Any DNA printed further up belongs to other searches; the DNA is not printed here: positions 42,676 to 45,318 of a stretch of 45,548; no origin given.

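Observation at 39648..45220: Compact OST-dependent N-glycosylation-like locus (2 x GT2, flippase, STT3/AglB-type oligosaccharyltransferase) in a Chloroflexota-like bacterium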

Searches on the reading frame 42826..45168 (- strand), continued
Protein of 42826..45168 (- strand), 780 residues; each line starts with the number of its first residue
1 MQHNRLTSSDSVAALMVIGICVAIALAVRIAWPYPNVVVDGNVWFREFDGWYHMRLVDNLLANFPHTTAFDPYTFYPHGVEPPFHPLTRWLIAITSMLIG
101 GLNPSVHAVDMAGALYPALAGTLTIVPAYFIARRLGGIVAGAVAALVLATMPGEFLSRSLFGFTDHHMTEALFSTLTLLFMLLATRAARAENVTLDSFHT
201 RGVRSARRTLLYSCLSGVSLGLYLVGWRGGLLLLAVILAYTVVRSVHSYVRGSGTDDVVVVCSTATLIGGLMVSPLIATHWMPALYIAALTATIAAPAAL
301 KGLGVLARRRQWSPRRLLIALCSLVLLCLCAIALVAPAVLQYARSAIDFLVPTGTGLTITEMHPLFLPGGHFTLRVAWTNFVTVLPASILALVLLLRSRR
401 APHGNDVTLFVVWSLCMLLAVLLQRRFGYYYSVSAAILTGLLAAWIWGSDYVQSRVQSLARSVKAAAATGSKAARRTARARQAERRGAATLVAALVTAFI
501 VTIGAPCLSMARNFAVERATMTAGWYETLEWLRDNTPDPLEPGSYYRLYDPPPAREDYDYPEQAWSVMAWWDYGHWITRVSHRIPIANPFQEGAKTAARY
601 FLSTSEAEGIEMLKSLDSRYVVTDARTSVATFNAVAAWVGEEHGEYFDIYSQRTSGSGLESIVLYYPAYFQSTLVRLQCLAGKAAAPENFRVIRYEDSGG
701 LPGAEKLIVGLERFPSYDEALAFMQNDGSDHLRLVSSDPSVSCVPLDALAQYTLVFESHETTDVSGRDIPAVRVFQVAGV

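Call 21: find_related_loci(query=A1, collection=genome_contigs, flank=10000)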
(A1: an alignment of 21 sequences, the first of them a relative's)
Query A1 (780 aa) in genome_contigs; peptide patterns used: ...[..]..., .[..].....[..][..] (x = any residue, [..] = any of these).
600 stretches matched a pattern (row limit reached: there are more); 476 encode a relative of the query (tblastn E <= 1e-3); the best 80 are kept; 80 distinct loci.
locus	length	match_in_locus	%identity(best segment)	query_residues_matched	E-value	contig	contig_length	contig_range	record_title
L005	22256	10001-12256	55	28-779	0e+0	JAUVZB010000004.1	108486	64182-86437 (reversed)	MAG: Dehalococcoidia bacterium isolate CSMAG_1257 CSMAG_1257_k141_1241975_length_108486_cov_32.9870, whole genome shotgu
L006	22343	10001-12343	46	2-779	0e+0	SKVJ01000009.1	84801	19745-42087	MAG: Dehalococcoidia bacterium isolate CSSed162cmB_159 CSSed16-2cmB-115, whole genome shotgun sequence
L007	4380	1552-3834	42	11-776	0e+0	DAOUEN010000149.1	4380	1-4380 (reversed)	MAG TPA_asm: Dehalococcoidia bacterium isolate N6_289 k139_1778978, whole genome shotgun sequence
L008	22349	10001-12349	37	2-776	2e-174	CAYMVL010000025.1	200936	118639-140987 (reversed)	MAG TPA_asm: uncultured Dehalococcoidales bacterium isolate SRP067234_co1_282 genome assembly, contig: k99_959668, whole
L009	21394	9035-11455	36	9-780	1e-159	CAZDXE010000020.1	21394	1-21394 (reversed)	MAG TPA_asm: uncultured Dehalococcoidales bacterium isolate SRP178699_co3_254 genome assembly, contig: NODE_913_length_2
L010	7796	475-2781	36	29-778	4e-157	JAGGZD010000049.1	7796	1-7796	MAG: Dehalococcoidia bacterium isolate AUK195 PB_MBMC_149_c_000000000001, whole genome shotgun sequence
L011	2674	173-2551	35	11-776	4e-162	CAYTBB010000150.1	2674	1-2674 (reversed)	MAG TPA_asm: uncultured Dehalococcoidales bacterium isolate SRP068000_co3_435 genome assembly, contig: NODE_99176_length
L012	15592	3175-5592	37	8-776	4e-148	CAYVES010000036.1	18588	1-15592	MAG TPA_asm: uncultured Dehalococcoidia bacterium isolate SRP214966_co5_396 genome assembly, contig: NODE_2413_length_18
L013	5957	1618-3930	35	2-758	1e-147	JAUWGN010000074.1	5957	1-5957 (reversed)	MAG: Dehalococcoidia bacterium isolate CSMAG_2243 CSMAG_2243_k141_885227_length_5957_cov_8.0000, whole genome shotgun se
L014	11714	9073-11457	36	3-776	1e-144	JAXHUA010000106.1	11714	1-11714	MAG: Chloroflexota bacterium isolate MAG39_tar_biofilm MAG39_106, whole genome shotgun sequence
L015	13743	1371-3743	35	1-776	1e-140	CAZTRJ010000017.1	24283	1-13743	MAG TPA_asm: uncultured Dehalococcoidales bacterium isolate SRP167671_co1_183 genome assembly, contig: NODE_2375_length_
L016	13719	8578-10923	34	17-776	3e-139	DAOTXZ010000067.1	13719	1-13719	MAG TPA_asm: Dehalococcoidia bacterium isolate H23_298 k115_74241, whole genome shotgun sequence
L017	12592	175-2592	37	8-776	1e-146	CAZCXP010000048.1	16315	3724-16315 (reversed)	MAG TPA_asm: uncultured Dehalococcoidia bacterium isolate binchicken_co89_461 genome assembly, contig: NODE_6515_length_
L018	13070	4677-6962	34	16-780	2e-133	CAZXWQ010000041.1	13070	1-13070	MAG TPA_asm: uncultured Dehalococcoidales bacterium isolate SRP068000_co2_10 genome assembly, contig: NODE_4765_length_1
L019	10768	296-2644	33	23-776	2e-131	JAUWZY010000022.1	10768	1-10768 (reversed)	MAG: Chloroflexota bacterium isolate CSMAG_2748 CSMAG_2748_k141_583944_length_10768_cov_11.0000, whole genome shotgun se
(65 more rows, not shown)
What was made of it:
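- Every carrier genome found is a MAG (call 21).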

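Call 34: predict_structure(alignment_id=A1)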
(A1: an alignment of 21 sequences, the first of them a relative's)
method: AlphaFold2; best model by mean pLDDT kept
length: 780 residues; sequences in the alignment: 21
mean_pLDDT: 85.1   pTM: 0.86
mean pLDDT of the five models: 85.1, 81.4, 79.7, 76.4, 76.0
residues with pLDDT >= 90: 388; 70-90: 290; 50-70: 77; < 50: 25
segments of 3 or more residues with pLDDT < 50: 1-7, 50-52, 57-68
pLDDT, mean of each block of 10 residues (from residue 1): 45 92 96 90 70 49 43 69 65 82 78 89 97 93 97 91 83 96 92 78 80 97 79 93 92 89 96 84 88 94 91 91 91 91 86 77 80 85 95 86 86 96 90 97 92 85 57 80 87 93 94 85 89 86 66 73 85 65 73 84 93 91 91 88 86 84 93 95 92 84 76 95 90 93 94 96 88 88
secondary structure, 60 per line:
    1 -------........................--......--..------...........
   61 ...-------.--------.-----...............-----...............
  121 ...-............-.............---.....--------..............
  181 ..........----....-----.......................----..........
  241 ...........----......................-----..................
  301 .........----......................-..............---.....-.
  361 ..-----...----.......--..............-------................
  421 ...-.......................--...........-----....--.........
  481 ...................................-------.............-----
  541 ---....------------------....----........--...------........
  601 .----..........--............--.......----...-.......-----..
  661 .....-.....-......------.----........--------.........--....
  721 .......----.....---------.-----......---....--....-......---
elements in order (helices of 4 or more, strands of 3 or more residues): H8-31 H34-37 H50-63 H86-100 H106-123 H125-136 H138-150 H154-158 H167-190 H195-198 H204-226 H231-251 H256-277 H283-309 H314-335 H337-350 H354-358 H375-381 H384-397 H405-423 H425-447 H450-460 H466-469 H472-515 H523-535 H544-547 E566-569 H574-581 E584-586 H593-601 H606-615 E618-624 H625-629 H632-638 E647-653 E659-665 H667-671 H673-678 E690-697 E706-714 H717-727 E732-736 E752-757 E761-764 E767-770 E772-777
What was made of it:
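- On STT3/AglB/PglB oligosaccharyltransferases (GT-C fold): The model has pLDDT 85 (call 34).
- The model has pLDDT 85 and pTM 0.86 (call 34).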

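Call 36: find_encoding_contigs(protein=P0062, flank=10000, max_places=1)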
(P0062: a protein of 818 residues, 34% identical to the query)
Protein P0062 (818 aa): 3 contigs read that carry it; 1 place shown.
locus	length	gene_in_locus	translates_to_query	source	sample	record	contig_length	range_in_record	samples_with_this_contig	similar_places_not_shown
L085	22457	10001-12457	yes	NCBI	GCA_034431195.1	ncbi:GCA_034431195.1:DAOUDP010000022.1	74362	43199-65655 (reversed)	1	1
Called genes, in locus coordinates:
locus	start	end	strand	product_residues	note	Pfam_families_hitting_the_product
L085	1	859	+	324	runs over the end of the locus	PF00478:IMPDH, PF03060:NMO, PF01070:FMN_dh (weak)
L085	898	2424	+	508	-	PF17759:tRNA_synthFbeta (faint), PF01409:tRNA-synt_2d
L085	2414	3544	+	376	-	PF00155:Aminotran_1_2, PF05889:SepSecS, PF00266:Aminotran_5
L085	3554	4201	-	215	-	PF13302:Acetyltransf_3 (weak), PF13673:Acetyltransf_10, PF00583:Acetyltransf_1, PF13508:Acetyltransf_7, PF08445:FR47 (weak)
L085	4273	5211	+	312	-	PF01180:DHO_dh, PF01207:Dus (faint), PF03060:NMO (weak)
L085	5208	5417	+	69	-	PF01931:NTPase_I-T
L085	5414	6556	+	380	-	PF00899:ThiF (weak), PF01488:Shikimate_DH (weak), PF03435:Sacchrp_dh_NADP, PF16653:Sacchrp_dh_C (weak)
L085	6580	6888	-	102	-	PF13193:AMP-binding_C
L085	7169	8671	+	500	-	PF00501:AMP-binding, PF13193:AMP-binding_C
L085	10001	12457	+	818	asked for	PF02516:STT3, PF13231:PMT_2, PF22627:AglB_core-like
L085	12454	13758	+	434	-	PF01943:Polysacc_synt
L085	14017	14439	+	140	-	PF03445:DUF294 (weak), PF01909:NTP_transf_2 (weak), PF18765:Polbeta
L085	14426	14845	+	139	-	PF01934:HepT-like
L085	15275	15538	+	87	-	-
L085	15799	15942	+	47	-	-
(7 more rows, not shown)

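Call 37: find_encoding_contigs(protein=P0065, flank=10000, max_places=1)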
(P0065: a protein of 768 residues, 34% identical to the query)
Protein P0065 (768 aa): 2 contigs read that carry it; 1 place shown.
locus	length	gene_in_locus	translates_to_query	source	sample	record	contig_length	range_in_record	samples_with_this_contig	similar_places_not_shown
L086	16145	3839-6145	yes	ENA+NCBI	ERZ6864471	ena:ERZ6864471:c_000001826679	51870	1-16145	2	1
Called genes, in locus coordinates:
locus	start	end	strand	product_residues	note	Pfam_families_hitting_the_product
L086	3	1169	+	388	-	?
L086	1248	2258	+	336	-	PF00005:ABC_tran, PF13304:AAA_21 (weak), PF08352:oligo_HPY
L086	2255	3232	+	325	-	PF00005:ABC_tran, PF13304:AAA_21 (faint), PF08352:oligo_HPY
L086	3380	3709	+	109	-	PF02627:CMD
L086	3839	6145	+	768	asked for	PF02516:STT3, PF22627:AglB_core-like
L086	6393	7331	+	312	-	PF00932:LTD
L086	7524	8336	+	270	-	PF12773:DZR, PF13240:Zn_Ribbon_1, PF13248:Zn_ribbon_3, PF00041:fn3 (weak), PF16656:Pur_ac_phosph_N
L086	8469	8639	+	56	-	-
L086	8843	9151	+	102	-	-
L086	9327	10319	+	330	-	PF16656:Pur_ac_phosph_N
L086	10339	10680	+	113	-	-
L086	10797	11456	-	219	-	PF01386:Ribosomal_L25p, PF14693:Ribosomal_TL5_C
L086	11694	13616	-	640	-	PF16177:ACAS_N, PF00501:AMP-binding, PF13193:AMP-binding_C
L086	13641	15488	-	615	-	PF19864:Radical_SAM_N2, PF04055:Radical_SAM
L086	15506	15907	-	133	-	PF01451:LMWPc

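Call 38: find_encoding_contigs(protein=P0052, flank=10000, max_places=1)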
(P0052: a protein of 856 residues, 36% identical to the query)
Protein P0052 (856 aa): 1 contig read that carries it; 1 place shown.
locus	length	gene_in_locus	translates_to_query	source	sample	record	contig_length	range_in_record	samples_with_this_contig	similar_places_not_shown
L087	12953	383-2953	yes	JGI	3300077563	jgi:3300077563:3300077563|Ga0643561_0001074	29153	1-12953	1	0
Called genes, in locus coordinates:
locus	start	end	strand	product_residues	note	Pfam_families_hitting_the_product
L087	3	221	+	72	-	?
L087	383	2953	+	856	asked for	PF02516:STT3, PF13231:PMT_2 (weak), PF22627:AglB_core-like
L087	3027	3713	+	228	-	PF00483:NTP_transferase, PF12804:NTP_transf_3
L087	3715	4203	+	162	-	PF01943:Polysacc_synt (weak)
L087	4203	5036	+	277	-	PF13440:Polysacc_synt_3 (weak)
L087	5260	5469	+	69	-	-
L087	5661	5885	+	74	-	-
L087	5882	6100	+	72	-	-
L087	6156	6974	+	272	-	PF01925:TauE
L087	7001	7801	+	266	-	PF01507:PAPS_reduct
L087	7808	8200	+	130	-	PF05635:23S_rRNA_IVP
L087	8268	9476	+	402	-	PF00009:GTP_EFTU, PF01926:MMR_HSR1 (faint), PF03144:GTP_EFTU_D2, PF03143:GTP_EFTU_D3 (faint), PF22594:GTP-eEF1A_C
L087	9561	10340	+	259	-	PF01663:Phosphodiest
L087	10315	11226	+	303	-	PF05853:BKACE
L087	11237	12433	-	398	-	PF13480:Acetyltransf_6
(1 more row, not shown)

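Call 39: fold_search(model_id=the predicted structure, library=pdb)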
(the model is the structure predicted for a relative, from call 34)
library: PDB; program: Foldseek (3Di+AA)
matches with E <= 10: 365; with E <= 0.001: 30
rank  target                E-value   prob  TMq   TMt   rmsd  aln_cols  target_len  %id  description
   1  7e9s_A                2.1e-32  1.00  0.73  0.67   9.1       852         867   22  Archaeal oligosaccharyltransferase AglB from Archaeoglobus fulgidus in complex with an inhibitory peptide and a dolich (released 2021-09-08)
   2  3wak                  7.5e-31  1.00  0.74  0.67   8.0       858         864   21  Crystal structure of the Archaeoglobus fulgidus oligosaccharyltransferase (O29867_ARCFU) in the apo form (released 2013-10-30)
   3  5gmy_A                2.0e-29  1.00  0.70  0.65   8.3       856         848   22  Crystal structure of the Archaeoglobus fulgidus oligosaccharyltransferase (O29867_ARCFU) tethered with an acceptor pep (released 2017-02-01)
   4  3waj                  1.7e-27  1.00  0.65  0.64  10.0       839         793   20  Crystal structure of the Archaeoglobus fulgidus oligosaccharyltransferase (O29867_ARCFU) complex with Zn and sulfate (released 2013-10-30)
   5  9n9j_I                7.9e-21  1.00  0.64  0.71   7.8       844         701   13  Structure of a GRP94 folding intermediate engaged with a CCDC134- and FKBP11-bound secretory translocon (released 2025-11-19)
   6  8b6l_I                1.9e-20  1.00  0.64  0.72   8.1       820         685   13  Subtomogram average of the human Sec61-TRAP-OSTA-translocon (released 2022-12-07)
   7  8agc_A                1.0e-18  1.00  0.64  0.71   6.6       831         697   13  Structure of yeast oligosaccharylransferase complex with lipid-linked oligosaccharide and non-acceptor peptide bound (released 2022-12-07)
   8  8pn9_A                3.3e-18  1.00  0.63  0.74   7.9       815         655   13  Structure of human oligosaccharyltransferase OST-A complex bound to NGI-1 (released 2024-05-08)
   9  6s7o_A                7.8e-18  1.00  0.63  0.73   8.0       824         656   13  Cryo-EM structure of human oligosaccharyltransferase complex OST-A (released 2019-12-18)
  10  8age_A                1.6e-17  1.00  0.60  0.72   9.0       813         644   13  Structure of yeast oligosaccharylransferase complex with acceptor peptide bound (released 2022-12-07)
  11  7oci_F                3.1e-17  1.00  0.58  0.70  10.4       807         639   13  Cryo-EM structure of yeast Ost6p containing oligosaccharyltransferase complex (released 2022-02-16)
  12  6s7t_A                4.7e-17  1.00  0.61  0.67   7.9       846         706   12  Cryo-EM structure of human oligosaccharyltransferase complex OST-B (released 2019-12-18)
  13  6ezn_F                9.8e-17  1.00  0.57  0.67  11.8       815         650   13  Cryo-EM structure of the yeast oligosaccharyltransferase (OST) complex (released 2018-01-17)
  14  8agb_A                4.2e-16  1.00  0.58  0.69  10.4       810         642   13  Structure of yeast oligosaccharylransferase complex with lipid-linked oligosaccharide bound (released 2022-12-07)
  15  6c26_A                1.9e-15  1.00  0.56  0.66  12.2       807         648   13  The Cryo-EM structure of a eukaryotic oligosaccharyl transferase complex (released 2018-01-31)
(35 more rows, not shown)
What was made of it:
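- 42826..45168 (-): AglB-type oligosaccharyltransferase (STT3/AglB/PglB family) of 780 aa, the predicted catalytic N-glycosylating enzyme. Foldseek gives TM 0.73-0.74 to AfAglB-L (call 39).
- On STT3/AglB/PglB oligosaccharyltransferases (GT-C fold): The Foldseek ranking is AfAglB-L TM 0.73-0.74, then STT3 0.64, then PglB 0.50-0.53, all ahead of DPY19, ArnT and PMT (call 39).
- The fold ranking is AglB-L, then STT3, PglB, DPY19, ArnT and PMT (call 39). The fold is closest to a proven N-OST (call 39).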
